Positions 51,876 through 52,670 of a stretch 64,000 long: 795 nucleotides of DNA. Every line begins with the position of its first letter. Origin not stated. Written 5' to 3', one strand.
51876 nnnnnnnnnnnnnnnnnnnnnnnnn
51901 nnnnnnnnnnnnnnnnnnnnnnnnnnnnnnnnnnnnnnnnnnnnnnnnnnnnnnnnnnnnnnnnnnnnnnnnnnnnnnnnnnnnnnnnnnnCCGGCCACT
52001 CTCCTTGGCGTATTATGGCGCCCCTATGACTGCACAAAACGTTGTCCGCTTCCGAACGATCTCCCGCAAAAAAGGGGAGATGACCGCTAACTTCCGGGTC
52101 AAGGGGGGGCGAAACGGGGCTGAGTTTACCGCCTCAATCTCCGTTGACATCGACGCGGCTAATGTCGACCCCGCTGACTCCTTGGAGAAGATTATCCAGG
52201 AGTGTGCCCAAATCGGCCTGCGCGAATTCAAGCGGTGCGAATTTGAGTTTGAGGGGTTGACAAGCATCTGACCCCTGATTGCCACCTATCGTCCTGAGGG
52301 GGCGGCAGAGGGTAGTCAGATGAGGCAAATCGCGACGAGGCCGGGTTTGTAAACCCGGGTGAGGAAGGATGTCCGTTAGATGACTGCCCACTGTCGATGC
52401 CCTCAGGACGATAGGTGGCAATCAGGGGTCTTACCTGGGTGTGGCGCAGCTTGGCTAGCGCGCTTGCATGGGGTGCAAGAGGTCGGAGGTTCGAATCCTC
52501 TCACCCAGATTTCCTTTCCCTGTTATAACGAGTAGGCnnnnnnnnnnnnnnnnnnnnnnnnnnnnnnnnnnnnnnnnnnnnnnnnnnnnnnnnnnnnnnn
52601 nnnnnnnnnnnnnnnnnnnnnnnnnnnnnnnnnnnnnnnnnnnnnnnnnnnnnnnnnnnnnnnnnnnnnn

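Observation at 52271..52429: Paired substitutions and strand-asymmetric G.U pairs in the element stem hint at selection on an RNA structure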

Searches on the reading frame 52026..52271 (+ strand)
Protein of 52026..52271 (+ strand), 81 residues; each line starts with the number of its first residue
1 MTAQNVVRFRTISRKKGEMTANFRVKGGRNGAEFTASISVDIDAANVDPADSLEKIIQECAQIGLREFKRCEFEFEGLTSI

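Call 18: search_protein_families(library=ncbifam, proteins=[window:52026-52271:+])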
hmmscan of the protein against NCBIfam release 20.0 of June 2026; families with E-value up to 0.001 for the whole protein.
window:52026-52271:+ (81 aa): 0 families

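Call 88: search_protein_families(library=pfam, proteins=[window:52026-52271:+], max_evalue=0.001)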
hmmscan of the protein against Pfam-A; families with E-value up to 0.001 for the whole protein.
window:52026-52271:+ (81 aa): 0 families

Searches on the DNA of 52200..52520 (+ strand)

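Call 19: search_rna_families(source=window, start=52200, end=52520, threshold=evalue, max_evalue=10, show_alignments=2)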
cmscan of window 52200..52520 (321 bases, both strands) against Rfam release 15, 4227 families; matches with E-value up to 10: 5.
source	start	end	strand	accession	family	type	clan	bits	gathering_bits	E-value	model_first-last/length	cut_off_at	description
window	52435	52509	+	RF00005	tRNA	Gene; tRNA;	CL00001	58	29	3.2e-12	1-71/71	no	tRNA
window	52338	52365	+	RF03662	mir-2060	Gene; miRNA;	-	18.5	54.5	0.18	33-60/94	no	mir-2060 microRNA precursor family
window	52326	52361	+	RF03163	c4-a1b1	Gene; antisense;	CL00128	11.5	46.7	2.6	1-53/53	no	a1, b1 targets of C4 antisense RNA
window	52291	52390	-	RF01876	MIAT_exon5_2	Gene; lncRNA;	-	10.6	75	5.2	1-83/83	no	Myocardial infarction associated transcript exon 5 conserved region 2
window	52239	52289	+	RF02209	WT1-AS_7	Gene; lncRNA;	-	6.3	50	8.2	235-294/294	no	WT1 antisense RNA conserved region 7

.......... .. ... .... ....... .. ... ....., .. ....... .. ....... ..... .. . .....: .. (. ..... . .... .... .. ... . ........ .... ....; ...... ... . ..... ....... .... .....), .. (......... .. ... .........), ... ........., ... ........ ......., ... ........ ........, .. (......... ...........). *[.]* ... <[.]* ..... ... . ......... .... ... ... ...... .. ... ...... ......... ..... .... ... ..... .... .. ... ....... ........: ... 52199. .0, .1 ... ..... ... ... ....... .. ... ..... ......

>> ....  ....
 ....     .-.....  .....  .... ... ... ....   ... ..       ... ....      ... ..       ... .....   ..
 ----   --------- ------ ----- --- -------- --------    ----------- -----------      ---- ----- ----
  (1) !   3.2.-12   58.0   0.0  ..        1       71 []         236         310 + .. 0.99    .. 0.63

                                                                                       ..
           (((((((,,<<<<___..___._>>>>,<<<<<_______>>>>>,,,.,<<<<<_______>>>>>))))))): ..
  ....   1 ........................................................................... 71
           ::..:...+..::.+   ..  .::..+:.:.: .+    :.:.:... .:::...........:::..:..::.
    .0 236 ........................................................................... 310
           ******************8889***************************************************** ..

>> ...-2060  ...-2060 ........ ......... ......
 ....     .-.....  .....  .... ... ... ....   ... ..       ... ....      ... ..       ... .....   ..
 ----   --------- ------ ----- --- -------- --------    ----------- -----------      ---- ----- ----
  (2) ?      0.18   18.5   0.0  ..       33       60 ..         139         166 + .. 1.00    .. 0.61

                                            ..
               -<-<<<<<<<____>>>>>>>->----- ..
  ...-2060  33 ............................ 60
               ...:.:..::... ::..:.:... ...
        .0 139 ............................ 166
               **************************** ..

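Call 68: search_dna_similar(query=window:52270-52430:+, collection=plasmids, mode=distant, max_evalue=0.1, max_rows=10)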
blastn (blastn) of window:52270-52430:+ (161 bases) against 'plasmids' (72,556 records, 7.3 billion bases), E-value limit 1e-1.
Records with a match: 1; places in all: 1; records where one place covers at least 80% of the query: 0.
Best place of each record, by identity: 80-90% 1.
By first word of the organism name: Novosphingobium 1.
By predicted mobility (MOB-suite, as given by PLSDB): non-mobilizable 1.
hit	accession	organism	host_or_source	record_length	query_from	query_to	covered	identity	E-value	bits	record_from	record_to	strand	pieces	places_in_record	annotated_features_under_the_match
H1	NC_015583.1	Novosphingobium sp. PP1Y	-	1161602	56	93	24%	86.8%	1e-2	47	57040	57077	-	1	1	none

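Call 69: search_dna_similar(query=window:52270-52430:+, collection=phages, mode=distant, max_evalue=0.1, max_rows=10)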
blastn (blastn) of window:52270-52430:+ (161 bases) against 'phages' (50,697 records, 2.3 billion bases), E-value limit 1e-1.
No match.
